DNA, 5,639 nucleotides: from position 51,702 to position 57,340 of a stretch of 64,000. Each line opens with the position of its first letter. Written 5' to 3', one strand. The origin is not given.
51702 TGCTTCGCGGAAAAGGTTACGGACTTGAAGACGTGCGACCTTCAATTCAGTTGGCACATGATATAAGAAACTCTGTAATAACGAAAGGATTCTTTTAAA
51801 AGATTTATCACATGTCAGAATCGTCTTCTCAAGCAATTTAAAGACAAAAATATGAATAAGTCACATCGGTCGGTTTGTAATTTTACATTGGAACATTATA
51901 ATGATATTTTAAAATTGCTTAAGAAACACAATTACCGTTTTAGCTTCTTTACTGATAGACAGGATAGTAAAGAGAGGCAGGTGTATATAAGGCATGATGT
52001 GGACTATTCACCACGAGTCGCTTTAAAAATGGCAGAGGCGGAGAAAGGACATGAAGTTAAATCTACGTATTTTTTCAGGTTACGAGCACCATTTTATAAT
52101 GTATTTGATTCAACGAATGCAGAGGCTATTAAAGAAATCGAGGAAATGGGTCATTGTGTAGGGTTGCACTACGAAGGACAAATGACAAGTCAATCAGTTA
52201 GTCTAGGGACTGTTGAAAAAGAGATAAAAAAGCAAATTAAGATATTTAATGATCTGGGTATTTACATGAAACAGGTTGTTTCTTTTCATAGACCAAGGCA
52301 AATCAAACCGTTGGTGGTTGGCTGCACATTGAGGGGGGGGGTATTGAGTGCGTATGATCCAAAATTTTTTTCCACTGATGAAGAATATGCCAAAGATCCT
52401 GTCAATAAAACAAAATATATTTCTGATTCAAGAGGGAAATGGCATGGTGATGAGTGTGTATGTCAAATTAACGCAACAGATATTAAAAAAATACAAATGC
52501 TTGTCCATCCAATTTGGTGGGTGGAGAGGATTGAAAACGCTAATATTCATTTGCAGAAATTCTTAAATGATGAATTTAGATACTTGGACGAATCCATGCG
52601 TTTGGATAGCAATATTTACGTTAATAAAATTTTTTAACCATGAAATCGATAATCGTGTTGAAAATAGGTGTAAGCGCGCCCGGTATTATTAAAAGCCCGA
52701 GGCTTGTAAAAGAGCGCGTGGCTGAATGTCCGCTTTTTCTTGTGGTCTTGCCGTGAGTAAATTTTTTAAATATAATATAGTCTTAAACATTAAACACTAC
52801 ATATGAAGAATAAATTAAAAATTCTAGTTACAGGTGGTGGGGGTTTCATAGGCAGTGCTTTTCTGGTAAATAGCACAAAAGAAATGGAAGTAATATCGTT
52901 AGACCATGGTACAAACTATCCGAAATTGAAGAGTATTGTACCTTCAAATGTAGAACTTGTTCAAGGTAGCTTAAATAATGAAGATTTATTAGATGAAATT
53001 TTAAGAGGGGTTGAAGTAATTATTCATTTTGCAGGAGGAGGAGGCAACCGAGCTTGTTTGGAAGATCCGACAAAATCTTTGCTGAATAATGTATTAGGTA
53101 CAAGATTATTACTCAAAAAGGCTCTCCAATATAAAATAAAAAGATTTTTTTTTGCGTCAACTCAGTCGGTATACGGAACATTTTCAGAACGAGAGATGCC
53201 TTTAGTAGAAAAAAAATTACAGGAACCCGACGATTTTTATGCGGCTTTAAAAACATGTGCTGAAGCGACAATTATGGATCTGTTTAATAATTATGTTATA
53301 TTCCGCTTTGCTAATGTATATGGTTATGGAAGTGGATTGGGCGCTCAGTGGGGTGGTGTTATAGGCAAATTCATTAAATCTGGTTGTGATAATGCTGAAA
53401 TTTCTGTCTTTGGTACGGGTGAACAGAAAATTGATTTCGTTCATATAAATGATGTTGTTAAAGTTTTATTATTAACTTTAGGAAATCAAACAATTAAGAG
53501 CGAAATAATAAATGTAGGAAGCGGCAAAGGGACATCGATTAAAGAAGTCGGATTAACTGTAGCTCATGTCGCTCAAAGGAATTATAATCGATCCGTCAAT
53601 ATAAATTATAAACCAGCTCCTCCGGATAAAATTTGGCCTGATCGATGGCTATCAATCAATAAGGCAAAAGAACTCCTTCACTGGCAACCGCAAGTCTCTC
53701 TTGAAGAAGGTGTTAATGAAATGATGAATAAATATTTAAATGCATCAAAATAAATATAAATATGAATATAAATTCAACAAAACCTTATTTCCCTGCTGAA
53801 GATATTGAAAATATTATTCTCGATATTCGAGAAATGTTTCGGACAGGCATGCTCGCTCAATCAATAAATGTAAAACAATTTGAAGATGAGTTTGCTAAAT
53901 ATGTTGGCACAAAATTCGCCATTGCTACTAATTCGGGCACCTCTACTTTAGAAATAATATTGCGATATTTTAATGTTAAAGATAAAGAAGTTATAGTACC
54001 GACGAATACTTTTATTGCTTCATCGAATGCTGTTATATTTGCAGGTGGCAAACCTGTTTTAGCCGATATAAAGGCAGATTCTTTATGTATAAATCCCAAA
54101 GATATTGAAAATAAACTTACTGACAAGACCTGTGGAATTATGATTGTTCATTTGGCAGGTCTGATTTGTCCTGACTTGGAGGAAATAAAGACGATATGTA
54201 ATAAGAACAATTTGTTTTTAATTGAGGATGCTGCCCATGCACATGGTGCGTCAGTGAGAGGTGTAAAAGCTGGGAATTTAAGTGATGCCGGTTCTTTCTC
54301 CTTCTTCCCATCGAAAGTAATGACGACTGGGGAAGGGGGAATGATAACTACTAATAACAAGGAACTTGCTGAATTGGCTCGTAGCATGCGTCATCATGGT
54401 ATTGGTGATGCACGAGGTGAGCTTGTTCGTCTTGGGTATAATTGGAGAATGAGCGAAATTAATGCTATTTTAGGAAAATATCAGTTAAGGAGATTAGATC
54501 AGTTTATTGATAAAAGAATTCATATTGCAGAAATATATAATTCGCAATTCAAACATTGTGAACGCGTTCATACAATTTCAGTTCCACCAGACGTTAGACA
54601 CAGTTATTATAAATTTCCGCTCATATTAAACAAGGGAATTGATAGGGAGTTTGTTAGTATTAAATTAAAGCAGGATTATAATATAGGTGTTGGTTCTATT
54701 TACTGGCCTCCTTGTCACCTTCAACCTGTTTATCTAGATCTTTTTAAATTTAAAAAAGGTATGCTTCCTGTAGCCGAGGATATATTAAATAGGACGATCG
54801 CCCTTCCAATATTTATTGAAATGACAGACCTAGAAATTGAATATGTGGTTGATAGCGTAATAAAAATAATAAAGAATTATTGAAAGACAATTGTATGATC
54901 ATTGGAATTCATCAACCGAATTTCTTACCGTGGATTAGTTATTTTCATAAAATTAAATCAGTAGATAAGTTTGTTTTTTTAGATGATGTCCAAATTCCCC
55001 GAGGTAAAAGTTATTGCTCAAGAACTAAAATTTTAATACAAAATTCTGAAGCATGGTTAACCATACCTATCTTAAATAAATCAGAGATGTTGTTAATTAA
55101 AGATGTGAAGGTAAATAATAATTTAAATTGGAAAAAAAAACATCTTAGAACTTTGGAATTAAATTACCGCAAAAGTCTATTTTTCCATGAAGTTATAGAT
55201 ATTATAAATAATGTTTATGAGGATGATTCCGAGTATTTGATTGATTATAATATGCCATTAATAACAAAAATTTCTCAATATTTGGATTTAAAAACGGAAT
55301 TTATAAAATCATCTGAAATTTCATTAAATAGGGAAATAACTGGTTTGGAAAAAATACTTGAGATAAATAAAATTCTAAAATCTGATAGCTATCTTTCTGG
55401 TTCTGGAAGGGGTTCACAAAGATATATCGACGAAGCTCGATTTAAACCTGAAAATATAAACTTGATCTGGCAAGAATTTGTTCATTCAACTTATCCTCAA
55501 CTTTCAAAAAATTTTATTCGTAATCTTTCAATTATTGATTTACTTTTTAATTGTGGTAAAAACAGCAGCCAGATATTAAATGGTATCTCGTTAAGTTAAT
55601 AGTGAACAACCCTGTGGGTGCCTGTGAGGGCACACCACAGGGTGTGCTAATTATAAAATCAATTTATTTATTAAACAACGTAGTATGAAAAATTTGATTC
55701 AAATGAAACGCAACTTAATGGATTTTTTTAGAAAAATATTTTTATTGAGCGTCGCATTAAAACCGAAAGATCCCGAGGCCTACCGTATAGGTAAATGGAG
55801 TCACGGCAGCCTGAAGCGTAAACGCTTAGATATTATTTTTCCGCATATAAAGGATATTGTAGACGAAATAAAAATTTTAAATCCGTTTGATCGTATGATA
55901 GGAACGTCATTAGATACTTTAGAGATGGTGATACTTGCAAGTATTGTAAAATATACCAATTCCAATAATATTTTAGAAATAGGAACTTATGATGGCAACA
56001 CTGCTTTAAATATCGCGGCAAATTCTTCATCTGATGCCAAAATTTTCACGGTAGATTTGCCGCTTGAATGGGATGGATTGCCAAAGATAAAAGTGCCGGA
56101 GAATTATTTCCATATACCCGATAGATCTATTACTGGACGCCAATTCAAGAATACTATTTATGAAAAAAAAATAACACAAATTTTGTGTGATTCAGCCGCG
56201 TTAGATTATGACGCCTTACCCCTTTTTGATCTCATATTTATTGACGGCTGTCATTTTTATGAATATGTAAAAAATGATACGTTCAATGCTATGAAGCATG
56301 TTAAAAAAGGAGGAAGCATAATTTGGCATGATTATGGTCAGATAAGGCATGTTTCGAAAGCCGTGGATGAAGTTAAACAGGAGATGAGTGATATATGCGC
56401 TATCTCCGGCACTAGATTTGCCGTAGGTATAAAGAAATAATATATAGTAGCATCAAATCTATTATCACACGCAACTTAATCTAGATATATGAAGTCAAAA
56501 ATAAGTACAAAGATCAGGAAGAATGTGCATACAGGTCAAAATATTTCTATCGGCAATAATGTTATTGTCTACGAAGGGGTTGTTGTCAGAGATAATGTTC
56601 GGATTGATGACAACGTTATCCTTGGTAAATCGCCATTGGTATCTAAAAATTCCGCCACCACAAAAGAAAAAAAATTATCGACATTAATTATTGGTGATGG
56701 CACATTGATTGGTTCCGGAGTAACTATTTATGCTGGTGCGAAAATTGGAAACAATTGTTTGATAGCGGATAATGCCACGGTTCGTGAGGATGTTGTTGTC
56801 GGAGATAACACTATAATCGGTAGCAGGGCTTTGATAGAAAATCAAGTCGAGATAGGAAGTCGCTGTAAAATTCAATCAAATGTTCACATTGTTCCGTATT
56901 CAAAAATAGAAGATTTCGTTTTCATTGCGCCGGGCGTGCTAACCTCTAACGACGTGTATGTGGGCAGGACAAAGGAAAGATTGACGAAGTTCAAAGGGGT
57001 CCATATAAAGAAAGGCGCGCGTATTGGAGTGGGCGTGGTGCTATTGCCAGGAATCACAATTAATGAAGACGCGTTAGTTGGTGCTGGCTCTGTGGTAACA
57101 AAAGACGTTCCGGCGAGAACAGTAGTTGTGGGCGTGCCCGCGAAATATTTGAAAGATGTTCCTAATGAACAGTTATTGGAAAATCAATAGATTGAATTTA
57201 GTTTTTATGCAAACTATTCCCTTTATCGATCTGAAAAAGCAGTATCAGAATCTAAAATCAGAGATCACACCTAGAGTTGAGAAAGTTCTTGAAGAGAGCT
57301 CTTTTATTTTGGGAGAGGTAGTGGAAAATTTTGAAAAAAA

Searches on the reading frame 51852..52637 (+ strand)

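Call 23: search_protein_families(library=pfam, proteins=[window:51852-52637:+], max_evalue=0.001)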
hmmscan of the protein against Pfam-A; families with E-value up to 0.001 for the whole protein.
window:51852-52637:+ (261 aa): 1 family
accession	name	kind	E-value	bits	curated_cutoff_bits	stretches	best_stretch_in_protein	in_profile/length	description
PF01522.26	Polysacc_deac_1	-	0.00059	20.2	23.1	0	14-135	19-93/124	Polysaccharide deacetylase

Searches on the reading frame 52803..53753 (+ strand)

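Call 23: search_protein_families(library=pfam, proteins=[window:52803-53753:+], max_evalue=0.001)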
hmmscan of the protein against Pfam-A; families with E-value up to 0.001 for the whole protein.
window:52803-53753:+ (316 aa): 8 families
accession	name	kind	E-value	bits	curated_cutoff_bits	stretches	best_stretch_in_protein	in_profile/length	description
PF01370.27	Epimerase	-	2.4e-41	142.2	20.9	1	7-239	1-240/240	NAD dependent epimerase/dehydratase family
PF16363.11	GDP_Man_Dehyd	-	1.3e-31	110.7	27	1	8-307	1-332/332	GDP-mannose 4,6 dehydratase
PF01073.25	3Beta_HSD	-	1.7e-15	57.2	22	1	8-162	1-162/280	3-beta hydroxysteroid dehydrogenase/isomerase family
PF02719.21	Polysacc_synt_2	-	3.3e-10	40.1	20.2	1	7-259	1-249/293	Polysaccharide biosynthesis protein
PF04321.23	RmlD_sub_bind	-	1.8e-09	37.5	27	1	6-175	2-154/287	RmlD substrate binding domain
PF05368.20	NmrA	-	2.7e-08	34.2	27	1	4-122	2-109/298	NmrA-like family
PF13460.12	NAD_binding_10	-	1.7e-07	31.8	27.2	1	40-170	30-144/184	NAD(P)H-binding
PF07993.18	NAD_binding_4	-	3.8e-07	29.9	20.1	1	49-220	69-256/258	Male sterility protein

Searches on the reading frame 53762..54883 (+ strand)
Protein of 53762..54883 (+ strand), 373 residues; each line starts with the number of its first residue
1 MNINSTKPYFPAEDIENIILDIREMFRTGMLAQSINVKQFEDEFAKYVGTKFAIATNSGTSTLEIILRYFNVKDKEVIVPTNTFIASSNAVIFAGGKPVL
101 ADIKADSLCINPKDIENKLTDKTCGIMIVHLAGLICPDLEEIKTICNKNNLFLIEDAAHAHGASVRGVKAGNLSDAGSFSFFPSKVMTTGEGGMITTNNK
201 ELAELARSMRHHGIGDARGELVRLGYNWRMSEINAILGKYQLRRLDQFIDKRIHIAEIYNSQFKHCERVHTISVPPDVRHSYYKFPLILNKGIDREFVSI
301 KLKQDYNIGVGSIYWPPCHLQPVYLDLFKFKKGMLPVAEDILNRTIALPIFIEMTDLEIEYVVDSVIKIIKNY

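Call 23: search_protein_families(library=pfam, proteins=[window:53762-54883:+], max_evalue=0.001)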
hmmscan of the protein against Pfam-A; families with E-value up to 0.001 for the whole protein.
window:53762-54883:+ (373 aa): 3 families
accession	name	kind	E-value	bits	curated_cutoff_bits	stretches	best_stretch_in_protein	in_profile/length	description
PF01041.23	DegT_DnrJ_EryC1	-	9.7e-111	370.9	19.8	1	15-366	4-359/360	DegT/DnrJ/EryC1/StrS aminotransferase family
PF00155.27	Aminotran_1_2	-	5.1e-07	29.7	19.7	1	15-164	19-193/361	Aminotransferase class I and II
PF01212.27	Beta_elim_lyase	-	4.9e-06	26.5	27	1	32-259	29-226/288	Beta-eliminating lyase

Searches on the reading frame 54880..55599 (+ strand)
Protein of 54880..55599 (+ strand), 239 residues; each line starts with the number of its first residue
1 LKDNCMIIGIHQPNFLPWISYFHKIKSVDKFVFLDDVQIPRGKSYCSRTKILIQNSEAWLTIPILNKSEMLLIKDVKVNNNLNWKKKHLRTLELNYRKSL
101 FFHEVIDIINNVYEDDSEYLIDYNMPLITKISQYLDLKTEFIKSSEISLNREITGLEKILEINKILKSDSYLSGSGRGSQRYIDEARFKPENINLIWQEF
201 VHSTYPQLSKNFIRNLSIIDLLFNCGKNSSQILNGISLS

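Call 23: search_protein_families(library=pfam, proteins=[window:54880-55599:+], max_evalue=0.001)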
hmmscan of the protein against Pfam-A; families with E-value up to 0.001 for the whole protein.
window:54880-55599:+ (239 aa): 1 family
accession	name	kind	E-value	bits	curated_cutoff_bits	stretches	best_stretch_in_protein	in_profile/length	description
PF08889.16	WbqC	-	4.4e-67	226.5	21.3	1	12-231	1-217/218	WbqC-like protein family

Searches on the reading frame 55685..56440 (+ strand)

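Call 23: search_protein_families(library=pfam, proteins=[window:55685-56440:+], max_evalue=0.001)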
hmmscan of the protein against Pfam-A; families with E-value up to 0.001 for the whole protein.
window:55685-56440:+ (251 aa): 2 families
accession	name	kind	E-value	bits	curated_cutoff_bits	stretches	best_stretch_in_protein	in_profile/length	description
PF13578.12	Methyltransf_24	-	1.3e-14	55.3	26.3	1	97-217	1-105/105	Methyltransferase domain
PF01596.23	Methyltransf_3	-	5.2e-07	29.6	22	1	83-214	35-152/204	O-methyltransferase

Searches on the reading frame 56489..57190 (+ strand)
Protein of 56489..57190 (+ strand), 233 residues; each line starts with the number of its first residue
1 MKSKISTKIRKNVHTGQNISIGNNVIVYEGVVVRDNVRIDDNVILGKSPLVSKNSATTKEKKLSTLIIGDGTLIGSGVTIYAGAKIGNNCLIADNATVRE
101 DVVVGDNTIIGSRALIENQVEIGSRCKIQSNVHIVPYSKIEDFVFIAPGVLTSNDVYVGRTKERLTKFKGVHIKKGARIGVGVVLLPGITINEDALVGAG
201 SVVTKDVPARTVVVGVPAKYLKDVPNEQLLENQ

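Call 23: search_protein_families(library=pfam, proteins=[window:56489-57190:+], max_evalue=0.001)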
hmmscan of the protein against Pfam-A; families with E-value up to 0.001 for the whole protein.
window:56489-57190:+ (233 aa): 5 families
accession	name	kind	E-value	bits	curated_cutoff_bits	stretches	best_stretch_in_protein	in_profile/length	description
PF00132.30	Hexapep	-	2.8e-37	125.3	27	6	83-117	1-35/36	Bacterial transferase hexapeptide (six repeats)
PF14602.12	Hexapep_2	-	1.8e-16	60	27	2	66-97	2-31/34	Hexapeptide repeat of succinyl-transferase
PF25084.1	LbH_EIF2B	-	7.6e-15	55.3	54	2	5-98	14-105/105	EIF2B subunit epsilon LbH domain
PF25087.1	GMPPB_C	-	1.6e-08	34.7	39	0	13-46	11-44/110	GMPPB C-terminal domain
PF25247.1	LbH_GLGC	-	0.00011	22.6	27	0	60-150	26-121/135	GLGC left-handed parallel beta-helix domain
